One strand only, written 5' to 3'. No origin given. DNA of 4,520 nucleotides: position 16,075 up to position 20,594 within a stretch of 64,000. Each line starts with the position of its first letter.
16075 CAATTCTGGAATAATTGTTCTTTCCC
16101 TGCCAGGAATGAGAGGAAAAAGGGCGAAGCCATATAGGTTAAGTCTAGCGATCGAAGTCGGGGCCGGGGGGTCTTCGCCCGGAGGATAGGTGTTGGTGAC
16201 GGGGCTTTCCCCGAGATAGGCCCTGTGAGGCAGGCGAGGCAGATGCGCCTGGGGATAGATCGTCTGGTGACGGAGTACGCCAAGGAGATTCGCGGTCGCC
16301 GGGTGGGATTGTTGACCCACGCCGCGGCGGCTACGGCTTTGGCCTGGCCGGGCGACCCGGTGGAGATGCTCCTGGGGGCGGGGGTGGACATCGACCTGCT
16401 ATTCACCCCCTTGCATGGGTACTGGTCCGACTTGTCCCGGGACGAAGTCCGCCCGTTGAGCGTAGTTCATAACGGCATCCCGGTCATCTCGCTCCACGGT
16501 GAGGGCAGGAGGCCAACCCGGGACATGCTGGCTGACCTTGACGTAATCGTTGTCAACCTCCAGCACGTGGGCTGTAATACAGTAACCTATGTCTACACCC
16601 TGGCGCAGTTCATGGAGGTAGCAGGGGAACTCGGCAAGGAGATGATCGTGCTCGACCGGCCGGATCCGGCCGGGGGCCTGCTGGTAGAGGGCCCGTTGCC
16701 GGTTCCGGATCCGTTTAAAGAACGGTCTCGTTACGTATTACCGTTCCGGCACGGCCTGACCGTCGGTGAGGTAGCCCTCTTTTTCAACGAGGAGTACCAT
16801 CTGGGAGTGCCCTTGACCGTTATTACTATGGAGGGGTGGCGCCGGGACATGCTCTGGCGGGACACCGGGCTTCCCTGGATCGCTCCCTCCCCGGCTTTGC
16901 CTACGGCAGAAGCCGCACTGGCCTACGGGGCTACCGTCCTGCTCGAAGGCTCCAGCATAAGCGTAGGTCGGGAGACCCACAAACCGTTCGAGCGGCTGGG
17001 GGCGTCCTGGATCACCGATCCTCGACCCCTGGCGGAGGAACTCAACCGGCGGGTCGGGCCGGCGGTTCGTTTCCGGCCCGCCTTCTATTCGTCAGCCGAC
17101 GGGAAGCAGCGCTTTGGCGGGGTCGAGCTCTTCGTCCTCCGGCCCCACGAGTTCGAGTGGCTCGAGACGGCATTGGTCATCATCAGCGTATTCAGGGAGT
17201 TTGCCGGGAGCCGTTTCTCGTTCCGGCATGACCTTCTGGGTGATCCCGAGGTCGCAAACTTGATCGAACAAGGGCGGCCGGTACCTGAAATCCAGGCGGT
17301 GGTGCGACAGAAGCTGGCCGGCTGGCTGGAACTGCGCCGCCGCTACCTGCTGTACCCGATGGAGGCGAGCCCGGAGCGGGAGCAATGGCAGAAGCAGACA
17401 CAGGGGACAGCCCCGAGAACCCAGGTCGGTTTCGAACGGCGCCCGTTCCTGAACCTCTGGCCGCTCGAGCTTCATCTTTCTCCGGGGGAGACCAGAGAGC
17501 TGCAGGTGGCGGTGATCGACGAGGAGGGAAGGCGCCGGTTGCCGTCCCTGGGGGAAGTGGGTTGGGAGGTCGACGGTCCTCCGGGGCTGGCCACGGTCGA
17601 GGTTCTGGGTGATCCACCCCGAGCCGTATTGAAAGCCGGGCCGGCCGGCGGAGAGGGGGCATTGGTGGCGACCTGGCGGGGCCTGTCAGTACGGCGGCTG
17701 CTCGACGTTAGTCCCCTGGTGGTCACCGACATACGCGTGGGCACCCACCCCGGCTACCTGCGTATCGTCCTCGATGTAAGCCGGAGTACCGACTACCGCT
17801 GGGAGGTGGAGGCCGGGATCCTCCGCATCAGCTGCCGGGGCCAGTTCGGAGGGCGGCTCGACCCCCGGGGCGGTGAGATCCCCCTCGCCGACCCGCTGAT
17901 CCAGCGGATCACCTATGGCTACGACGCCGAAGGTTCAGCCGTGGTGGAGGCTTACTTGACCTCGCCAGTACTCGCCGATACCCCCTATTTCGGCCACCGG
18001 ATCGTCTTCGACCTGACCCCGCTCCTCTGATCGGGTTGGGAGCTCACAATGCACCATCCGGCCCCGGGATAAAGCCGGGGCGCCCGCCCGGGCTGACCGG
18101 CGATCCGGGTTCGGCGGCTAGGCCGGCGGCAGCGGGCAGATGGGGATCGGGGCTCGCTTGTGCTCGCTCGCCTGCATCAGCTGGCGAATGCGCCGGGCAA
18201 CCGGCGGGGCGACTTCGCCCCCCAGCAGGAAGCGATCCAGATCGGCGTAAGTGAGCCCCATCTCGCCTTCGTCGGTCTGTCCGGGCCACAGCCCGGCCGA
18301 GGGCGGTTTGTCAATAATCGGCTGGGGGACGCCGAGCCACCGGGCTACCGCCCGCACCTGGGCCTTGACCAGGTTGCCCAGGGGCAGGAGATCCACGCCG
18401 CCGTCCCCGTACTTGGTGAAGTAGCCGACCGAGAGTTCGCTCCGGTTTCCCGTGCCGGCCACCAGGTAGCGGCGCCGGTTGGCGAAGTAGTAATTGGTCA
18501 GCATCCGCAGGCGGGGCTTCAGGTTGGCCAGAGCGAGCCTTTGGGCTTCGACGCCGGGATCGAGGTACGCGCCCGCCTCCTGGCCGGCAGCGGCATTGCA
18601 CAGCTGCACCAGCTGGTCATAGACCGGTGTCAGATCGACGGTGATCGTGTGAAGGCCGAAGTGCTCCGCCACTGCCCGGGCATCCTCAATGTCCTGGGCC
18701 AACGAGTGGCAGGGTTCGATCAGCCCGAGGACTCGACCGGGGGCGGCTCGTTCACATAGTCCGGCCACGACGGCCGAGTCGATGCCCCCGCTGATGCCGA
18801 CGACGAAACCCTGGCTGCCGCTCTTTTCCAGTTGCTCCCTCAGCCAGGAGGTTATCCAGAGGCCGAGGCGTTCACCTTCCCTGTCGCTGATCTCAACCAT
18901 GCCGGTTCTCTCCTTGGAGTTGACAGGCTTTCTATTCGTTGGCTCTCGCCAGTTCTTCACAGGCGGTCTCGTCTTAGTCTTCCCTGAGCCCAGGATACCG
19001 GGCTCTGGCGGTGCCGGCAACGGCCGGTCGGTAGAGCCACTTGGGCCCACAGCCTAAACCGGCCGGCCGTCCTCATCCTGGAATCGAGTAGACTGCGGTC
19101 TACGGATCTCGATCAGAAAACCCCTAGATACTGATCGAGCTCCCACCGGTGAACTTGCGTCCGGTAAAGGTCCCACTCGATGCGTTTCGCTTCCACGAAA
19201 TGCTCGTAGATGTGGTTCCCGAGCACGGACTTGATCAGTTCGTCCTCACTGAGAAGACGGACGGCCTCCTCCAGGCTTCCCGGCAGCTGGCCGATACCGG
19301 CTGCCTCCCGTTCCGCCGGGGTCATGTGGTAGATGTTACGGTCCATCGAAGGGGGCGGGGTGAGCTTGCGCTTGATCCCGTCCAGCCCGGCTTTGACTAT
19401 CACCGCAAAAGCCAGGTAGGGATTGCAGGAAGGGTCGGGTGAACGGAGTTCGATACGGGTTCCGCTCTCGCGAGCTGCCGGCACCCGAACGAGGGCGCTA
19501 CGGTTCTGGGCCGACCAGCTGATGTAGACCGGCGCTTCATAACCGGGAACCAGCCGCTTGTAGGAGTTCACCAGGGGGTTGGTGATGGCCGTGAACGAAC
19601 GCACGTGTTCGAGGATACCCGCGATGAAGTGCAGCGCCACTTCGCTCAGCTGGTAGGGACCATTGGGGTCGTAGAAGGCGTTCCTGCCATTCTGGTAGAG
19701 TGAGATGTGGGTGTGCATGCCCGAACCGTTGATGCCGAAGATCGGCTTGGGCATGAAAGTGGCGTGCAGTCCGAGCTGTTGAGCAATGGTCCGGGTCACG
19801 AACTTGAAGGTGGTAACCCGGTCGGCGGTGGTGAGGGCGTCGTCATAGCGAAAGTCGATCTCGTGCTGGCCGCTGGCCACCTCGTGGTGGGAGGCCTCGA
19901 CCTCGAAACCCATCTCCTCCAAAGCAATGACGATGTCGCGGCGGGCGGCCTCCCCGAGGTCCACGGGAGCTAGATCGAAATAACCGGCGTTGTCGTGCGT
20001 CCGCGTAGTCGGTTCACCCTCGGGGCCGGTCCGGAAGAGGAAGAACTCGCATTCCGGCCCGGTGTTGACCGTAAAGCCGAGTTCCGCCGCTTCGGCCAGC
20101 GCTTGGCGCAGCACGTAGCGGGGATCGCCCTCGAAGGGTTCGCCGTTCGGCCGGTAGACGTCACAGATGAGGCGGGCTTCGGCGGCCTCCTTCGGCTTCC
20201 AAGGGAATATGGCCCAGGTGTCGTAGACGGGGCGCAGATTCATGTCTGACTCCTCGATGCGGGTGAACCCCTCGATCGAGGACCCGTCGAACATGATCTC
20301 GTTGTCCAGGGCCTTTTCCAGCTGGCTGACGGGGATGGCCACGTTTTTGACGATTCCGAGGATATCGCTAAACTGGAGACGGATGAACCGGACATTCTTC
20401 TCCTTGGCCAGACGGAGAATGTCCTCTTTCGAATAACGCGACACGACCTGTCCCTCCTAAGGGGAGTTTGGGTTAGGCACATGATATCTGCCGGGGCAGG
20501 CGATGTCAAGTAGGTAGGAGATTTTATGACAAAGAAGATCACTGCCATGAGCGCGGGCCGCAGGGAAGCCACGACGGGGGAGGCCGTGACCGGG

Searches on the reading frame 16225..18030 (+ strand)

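Call 18: search_protein_families(library=pfam, proteins=[window:16225-18030:+], max_evalue=0.001)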
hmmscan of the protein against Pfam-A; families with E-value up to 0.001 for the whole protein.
window:16225-18030:+ (601 aa): 3 families
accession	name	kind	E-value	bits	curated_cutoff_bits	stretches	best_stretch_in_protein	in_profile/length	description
PF07075.17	NamZ_N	-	1.3e-53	181.9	26.9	1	27-228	1-202/203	Exo-beta-N-acetylmuramidase NamZ, N-terminal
PF20732.2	NamZ_C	-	2e-26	94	25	1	233-377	2-152/152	Exo-beta-N-acetylmuramidase NamZ, C-terminal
PF24837.1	AMIN-like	-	0.00033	21.2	27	0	499-529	2-33/129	AMIN-like domain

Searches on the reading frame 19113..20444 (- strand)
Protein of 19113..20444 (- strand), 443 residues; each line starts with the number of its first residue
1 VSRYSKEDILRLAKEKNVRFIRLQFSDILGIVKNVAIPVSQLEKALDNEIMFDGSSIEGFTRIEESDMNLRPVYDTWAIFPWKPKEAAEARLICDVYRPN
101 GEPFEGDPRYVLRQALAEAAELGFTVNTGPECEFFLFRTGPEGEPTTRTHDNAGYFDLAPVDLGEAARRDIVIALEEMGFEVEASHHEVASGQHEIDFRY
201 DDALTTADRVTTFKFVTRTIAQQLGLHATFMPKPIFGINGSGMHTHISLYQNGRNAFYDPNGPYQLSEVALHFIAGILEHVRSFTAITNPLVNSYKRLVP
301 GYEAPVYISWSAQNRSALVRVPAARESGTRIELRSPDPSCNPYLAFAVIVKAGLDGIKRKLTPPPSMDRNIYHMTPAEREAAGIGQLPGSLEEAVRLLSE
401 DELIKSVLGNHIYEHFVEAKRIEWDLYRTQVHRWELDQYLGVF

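Call 18: search_protein_families(library=pfam, proteins=[window:19113-20444:-], max_evalue=0.001)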
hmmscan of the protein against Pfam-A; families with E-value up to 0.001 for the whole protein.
window:19113-20444:- (443 aa): 2 families
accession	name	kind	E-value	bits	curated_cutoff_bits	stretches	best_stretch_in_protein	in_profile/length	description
PF00120.29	Gln-synt_C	-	8.2e-144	479.3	24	1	106-439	2-344/344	Glutamine synthetase, catalytic domain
PF03951.24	Gln-synt_N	-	5.2e-32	109.8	33.4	1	17-99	1-82/82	Glutamine synthetase, beta-Grasp domain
